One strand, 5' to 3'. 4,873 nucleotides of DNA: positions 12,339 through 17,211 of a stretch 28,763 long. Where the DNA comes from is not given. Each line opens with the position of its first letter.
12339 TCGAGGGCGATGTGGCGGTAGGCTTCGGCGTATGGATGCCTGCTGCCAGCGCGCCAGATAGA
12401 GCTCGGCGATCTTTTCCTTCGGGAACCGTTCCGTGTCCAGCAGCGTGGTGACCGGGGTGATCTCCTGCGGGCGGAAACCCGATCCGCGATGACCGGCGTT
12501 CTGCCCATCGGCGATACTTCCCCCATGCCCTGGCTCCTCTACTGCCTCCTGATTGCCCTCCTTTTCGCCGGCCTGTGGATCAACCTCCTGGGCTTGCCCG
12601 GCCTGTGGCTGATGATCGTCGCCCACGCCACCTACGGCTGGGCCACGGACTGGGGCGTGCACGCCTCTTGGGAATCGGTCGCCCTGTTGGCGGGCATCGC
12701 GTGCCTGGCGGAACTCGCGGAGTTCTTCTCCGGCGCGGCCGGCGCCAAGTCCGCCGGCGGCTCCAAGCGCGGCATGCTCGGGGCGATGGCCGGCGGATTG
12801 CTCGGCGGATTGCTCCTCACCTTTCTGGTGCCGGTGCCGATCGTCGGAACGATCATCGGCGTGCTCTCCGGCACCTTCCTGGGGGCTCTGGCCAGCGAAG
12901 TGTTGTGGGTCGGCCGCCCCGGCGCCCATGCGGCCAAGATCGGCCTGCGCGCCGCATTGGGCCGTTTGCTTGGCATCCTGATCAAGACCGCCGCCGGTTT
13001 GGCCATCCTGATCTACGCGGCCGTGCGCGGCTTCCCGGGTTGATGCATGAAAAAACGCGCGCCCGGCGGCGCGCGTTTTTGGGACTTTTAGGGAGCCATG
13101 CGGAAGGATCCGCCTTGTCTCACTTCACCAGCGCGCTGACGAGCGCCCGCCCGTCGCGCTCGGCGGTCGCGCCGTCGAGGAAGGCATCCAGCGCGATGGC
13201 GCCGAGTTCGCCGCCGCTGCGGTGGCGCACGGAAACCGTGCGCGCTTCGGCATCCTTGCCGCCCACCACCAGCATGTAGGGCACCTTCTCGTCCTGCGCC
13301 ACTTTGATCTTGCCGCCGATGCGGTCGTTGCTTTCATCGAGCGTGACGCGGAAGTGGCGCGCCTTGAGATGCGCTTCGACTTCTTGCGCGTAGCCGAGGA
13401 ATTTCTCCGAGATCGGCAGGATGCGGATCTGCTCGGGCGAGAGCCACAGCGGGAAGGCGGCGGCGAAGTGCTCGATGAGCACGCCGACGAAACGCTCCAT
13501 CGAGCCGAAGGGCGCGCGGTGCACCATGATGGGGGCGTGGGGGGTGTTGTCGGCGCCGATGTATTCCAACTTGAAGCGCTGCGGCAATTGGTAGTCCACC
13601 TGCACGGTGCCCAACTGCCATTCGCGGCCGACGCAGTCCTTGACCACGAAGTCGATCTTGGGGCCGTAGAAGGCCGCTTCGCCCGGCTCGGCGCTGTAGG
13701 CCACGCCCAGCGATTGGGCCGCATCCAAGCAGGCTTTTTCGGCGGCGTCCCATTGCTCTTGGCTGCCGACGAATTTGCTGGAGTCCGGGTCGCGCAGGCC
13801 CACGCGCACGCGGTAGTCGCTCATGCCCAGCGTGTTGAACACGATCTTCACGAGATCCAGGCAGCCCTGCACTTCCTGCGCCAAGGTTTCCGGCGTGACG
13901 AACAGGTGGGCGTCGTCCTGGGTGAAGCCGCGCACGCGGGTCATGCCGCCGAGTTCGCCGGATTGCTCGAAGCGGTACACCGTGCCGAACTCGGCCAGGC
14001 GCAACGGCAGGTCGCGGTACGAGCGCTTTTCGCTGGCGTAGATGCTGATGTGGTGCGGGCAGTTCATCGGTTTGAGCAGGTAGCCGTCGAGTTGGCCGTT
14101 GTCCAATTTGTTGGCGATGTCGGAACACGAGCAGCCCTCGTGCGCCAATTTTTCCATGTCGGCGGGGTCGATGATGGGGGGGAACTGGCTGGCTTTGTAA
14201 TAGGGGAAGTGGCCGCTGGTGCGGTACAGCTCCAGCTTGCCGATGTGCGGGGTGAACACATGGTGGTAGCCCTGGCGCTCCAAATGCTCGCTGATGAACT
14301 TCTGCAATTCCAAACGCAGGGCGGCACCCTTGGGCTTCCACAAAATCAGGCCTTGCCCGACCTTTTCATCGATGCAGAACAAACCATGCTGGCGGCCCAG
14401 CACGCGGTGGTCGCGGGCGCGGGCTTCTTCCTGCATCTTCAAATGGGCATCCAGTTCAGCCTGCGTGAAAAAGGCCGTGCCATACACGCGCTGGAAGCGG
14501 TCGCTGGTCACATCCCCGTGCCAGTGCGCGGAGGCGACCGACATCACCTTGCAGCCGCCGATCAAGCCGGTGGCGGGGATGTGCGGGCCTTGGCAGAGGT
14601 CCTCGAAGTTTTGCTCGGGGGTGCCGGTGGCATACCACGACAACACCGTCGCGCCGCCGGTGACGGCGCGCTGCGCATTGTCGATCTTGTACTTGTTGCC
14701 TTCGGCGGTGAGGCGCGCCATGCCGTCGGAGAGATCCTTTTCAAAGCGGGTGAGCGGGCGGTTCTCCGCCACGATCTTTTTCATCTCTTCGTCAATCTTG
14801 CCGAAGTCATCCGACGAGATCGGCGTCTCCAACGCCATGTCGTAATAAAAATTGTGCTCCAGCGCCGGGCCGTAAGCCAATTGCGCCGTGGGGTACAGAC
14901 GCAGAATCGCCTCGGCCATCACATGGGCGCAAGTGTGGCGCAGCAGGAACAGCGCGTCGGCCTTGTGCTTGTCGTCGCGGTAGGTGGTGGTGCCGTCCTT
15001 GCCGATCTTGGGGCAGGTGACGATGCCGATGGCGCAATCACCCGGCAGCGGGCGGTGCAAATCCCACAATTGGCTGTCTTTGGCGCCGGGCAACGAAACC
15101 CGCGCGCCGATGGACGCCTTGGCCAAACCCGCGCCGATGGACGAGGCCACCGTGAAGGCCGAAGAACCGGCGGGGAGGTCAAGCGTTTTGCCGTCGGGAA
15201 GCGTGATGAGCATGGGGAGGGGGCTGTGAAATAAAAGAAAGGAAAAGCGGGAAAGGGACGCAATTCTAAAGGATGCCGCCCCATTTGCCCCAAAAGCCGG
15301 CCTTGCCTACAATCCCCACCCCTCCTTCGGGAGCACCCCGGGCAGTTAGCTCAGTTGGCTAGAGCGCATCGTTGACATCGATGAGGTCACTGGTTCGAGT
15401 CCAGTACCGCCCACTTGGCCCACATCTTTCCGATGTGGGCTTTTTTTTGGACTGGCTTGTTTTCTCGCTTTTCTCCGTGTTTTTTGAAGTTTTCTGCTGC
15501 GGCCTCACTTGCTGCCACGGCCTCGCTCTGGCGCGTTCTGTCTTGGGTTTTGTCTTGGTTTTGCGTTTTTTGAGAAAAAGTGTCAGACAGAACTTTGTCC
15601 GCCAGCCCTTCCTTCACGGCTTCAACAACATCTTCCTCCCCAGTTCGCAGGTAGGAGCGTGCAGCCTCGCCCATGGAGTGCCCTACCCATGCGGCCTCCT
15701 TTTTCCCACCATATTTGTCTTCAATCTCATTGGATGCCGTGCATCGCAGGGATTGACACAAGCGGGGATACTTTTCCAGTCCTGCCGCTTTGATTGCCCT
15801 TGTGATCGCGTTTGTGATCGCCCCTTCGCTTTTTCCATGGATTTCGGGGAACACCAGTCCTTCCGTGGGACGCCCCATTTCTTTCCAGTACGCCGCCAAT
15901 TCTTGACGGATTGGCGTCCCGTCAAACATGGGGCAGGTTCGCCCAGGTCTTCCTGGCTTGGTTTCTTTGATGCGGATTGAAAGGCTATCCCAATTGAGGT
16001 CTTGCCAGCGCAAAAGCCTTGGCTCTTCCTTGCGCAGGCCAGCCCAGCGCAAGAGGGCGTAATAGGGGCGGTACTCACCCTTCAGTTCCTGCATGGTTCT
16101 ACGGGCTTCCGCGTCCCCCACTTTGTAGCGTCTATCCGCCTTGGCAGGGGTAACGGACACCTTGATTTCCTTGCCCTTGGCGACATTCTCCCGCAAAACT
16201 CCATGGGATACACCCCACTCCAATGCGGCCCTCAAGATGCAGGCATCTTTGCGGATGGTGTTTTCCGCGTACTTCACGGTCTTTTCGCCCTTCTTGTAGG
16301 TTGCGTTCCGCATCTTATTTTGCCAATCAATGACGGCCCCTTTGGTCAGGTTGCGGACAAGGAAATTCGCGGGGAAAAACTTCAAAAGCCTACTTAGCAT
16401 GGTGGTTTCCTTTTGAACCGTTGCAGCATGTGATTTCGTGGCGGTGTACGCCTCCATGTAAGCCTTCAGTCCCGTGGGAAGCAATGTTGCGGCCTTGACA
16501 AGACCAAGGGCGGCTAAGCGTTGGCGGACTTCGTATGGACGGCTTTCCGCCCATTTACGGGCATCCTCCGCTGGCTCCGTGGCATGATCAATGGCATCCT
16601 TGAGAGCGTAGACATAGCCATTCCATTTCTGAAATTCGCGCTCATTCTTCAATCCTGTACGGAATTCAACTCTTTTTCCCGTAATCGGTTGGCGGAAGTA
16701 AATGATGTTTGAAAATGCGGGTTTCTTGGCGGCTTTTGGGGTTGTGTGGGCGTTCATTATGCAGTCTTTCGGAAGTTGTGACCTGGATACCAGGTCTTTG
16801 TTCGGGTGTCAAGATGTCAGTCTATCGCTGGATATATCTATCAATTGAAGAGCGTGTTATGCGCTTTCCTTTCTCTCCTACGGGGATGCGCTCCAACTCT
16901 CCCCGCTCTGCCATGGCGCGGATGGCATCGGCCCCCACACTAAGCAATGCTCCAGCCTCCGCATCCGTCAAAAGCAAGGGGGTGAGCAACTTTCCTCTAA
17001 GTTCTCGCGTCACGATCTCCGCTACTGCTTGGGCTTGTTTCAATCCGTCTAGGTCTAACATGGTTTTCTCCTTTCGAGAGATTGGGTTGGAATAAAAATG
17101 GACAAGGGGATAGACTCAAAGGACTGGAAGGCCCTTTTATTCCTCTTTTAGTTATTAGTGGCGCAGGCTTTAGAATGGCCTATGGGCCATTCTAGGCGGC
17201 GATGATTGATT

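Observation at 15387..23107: att site inside the integrase gene: integration state switches the integrase C-terminus (456 vs 504 aa)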

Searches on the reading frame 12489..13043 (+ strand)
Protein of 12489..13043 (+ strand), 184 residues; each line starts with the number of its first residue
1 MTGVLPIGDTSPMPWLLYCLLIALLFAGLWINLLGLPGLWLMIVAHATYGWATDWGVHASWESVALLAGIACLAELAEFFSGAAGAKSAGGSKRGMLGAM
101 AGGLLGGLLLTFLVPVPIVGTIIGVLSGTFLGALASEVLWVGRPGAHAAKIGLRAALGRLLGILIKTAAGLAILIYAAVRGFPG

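Call 17: search_protein_families(library=pfam, proteins=[window:12489-13043:+], max_evalue=0.01)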
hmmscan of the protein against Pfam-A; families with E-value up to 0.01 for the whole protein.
window:12489-13043:+ (184 aa): 1 family
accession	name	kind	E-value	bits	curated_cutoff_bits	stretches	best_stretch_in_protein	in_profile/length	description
PF04306.18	DUF456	-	5.1e-23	82.3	29.4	1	35-179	4-137/139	Protein of unknown function (DUF456)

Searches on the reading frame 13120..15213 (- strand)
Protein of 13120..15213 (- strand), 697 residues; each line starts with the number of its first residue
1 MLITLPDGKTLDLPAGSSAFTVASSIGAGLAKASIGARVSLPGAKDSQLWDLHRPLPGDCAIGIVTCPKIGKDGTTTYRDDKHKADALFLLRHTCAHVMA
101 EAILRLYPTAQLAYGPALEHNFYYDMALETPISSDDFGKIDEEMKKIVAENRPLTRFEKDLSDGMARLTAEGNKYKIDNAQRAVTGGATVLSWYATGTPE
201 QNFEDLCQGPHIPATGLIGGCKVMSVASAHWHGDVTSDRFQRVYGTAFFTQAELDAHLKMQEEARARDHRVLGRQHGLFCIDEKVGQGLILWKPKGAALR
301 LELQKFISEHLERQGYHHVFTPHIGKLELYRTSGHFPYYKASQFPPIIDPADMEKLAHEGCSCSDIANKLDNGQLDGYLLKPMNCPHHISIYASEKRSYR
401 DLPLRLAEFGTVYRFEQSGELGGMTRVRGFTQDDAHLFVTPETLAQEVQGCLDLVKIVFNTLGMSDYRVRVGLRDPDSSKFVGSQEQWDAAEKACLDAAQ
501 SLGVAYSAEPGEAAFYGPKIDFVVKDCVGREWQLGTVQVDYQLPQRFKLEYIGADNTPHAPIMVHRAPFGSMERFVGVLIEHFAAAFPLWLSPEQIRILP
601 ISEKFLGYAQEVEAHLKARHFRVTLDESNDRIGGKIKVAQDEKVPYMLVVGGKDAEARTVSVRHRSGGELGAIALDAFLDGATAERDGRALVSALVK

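Call 17: search_protein_families(library=pfam, proteins=[window:13120-15213:-], max_evalue=0.01)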
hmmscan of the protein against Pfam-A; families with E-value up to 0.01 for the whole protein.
window:13120-15213:- (697 aa): 4 families
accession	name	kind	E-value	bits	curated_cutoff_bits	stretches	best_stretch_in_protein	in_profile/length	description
PF00587.30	tRNA-synt_2b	-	8.9e-46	156.6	29.3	1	376-583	9-179/179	tRNA synthetase class II core domain (G, H, P, S and T)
PF03129.25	HGTP_anticodon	-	4.6e-20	72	21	1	595-680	1-89/94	Anticodon binding domain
PF02824.27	TGS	-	5.3e-12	46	22.2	1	3-66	3-60/60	TGS domain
PF07973.19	tRNA_SAD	-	9e-06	26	24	1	203-244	10-44/44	Threonyl and Alanyl tRNA synthetase second additional domain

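Call 49: find_related_loci(query=window:13120-15213:-, collection=genome_contigs, flank=3000)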
Query window:13120-15213:- (697 aa) in genome_contigs; peptide patterns used: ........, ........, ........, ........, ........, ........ (x = any residue, [..] = any of these).
597 stretches matched a pattern (row limit reached: there are more); 597 encode a relative of the query (tblastn E <= 1e-3); the best 80 are kept; 80 distinct loci.
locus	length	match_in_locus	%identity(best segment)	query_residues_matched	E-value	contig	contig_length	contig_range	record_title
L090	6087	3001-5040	62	3-694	0e+0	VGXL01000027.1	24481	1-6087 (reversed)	MAG: Phycisphaerae bacterium isolate M_DeepCast_65m_m2_009 M_DeepCast_65m_m2_009_Ga0194120_10003715, whole genome shotgu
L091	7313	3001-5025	62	3-689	0e+0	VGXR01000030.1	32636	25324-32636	MAG: Planctomycetota bacterium isolate M_surface_10_m2_213 M_surface_10_m2_213_Ga0194123_10001646, whole genome shotgun 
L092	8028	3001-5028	59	3-691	0e+0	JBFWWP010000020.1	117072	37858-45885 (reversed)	MAG: Planctomycetota bacterium isolate CA_2019_TPBS_12 NODE_1439_length_117072_cov_14.223644_TPBS, whole genome shotgun 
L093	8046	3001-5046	58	2-695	0e+0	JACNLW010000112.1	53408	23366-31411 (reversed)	MAG: Planctomycetota bacterium isolate NIOZ-UU92 NIOZ-UU_NODE_574_length_53408_cov_12.0586, whole genome shotgun sequenc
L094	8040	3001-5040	59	3-692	0e+0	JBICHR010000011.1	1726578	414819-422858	MAG: Phycisphaerales bacterium JB052 k141_58697, whole genome shotgun sequence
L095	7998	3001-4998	60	2-679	0e+0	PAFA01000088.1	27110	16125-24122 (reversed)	MAG: Phycisphaerae bacterium isolate MED835 MHASMcontig_706248, whole genome shotgun sequence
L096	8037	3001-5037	58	3-693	0e+0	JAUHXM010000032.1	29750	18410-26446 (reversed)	MAG: Phycisphaerae bacterium isolate 3_bin.101 NODE_1998_length_29750_cov_1.125747, whole genome shotgun sequence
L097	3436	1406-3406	59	1-686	0e+0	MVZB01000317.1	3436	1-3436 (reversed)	MAG: candidate division BRC1 bacterium ADurb.BinA292 BWZ08_contig000317, whole genome shotgun sequence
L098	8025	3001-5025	60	3-689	0e+0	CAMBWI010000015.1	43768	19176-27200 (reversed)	MAG: Singulisphaera sp. GP187 isolate TrH-03may19-212 genome assembly, contig: TrH-03may19-C1159, whole genome shotgun s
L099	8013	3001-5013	58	3-685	0e+0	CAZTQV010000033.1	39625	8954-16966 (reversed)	MAG TPA_asm: uncultured Phycisphaeraceae bacterium isolate SRP342821_co1_63 genome assembly, contig: NODE_686_length_396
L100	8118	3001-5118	56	4-685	0e+0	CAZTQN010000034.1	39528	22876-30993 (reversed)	MAG TPA_asm: uncultured Phycisphaeraceae bacterium isolate SRP287051_co2_95 genome assembly, contig: NODE_2207_length_39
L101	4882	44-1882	62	86-695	0e+0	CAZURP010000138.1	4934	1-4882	MAG TPA_asm: uncultured Isosphaeraceae bacterium isolate binchicken_co141_583 genome assembly, contig: NODE_56672_length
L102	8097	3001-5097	58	3-685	0e+0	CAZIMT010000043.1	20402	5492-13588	MAG TPA_asm: uncultured Phycisphaeraceae bacterium isolate SRP128246_co1_508 genome assembly, contig: NODE_5364_length_2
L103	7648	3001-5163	54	2-689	0e+0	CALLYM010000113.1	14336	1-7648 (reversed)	MAG TPA_asm: uncultured Phycisphaerales bacterium isolate SRR1772176_bin.12_CONCOCT_v1.1_MAG genome assembly, contig: ER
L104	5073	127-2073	56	3-675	0e+0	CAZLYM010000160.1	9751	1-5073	MAG TPA_asm: uncultured Pirellulaceae bacterium isolate binchicken_co258_10 genome assembly, contig: NODE_4977_length_97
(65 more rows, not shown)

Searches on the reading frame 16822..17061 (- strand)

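Call 16: search_protein_families(library=phrogs, proteins=[window:16822-17061:-], max_evalue=0.01)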
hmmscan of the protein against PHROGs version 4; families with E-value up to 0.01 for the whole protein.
window:16822-17061:- (79 aa): 2 families
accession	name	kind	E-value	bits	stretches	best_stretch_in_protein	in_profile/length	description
phrog_66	-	integration and excision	0.00014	22.7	1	26-78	89-141/412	excisionase and transcriptional regulator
phrog_2474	-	transcription regulation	0.0048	17.8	1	20-67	38-85/118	MerR-like transcriptional regulator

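Call 17: search_protein_families(library=pfam, proteins=[window:16822-17061:-], max_evalue=0.01)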
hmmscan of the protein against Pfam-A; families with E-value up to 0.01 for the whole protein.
window:16822-17061:- (79 aa): 2 families
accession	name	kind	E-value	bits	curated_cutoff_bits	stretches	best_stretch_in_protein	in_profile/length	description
PF12728.13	HTH_17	-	9e-07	29.5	27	1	30-79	1-49/51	Helix-turn-helix domain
PF13338.12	AbiEi_4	-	0.0092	16.5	25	0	31-62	14-44/49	Transcriptional regulator, AbiEi antitoxin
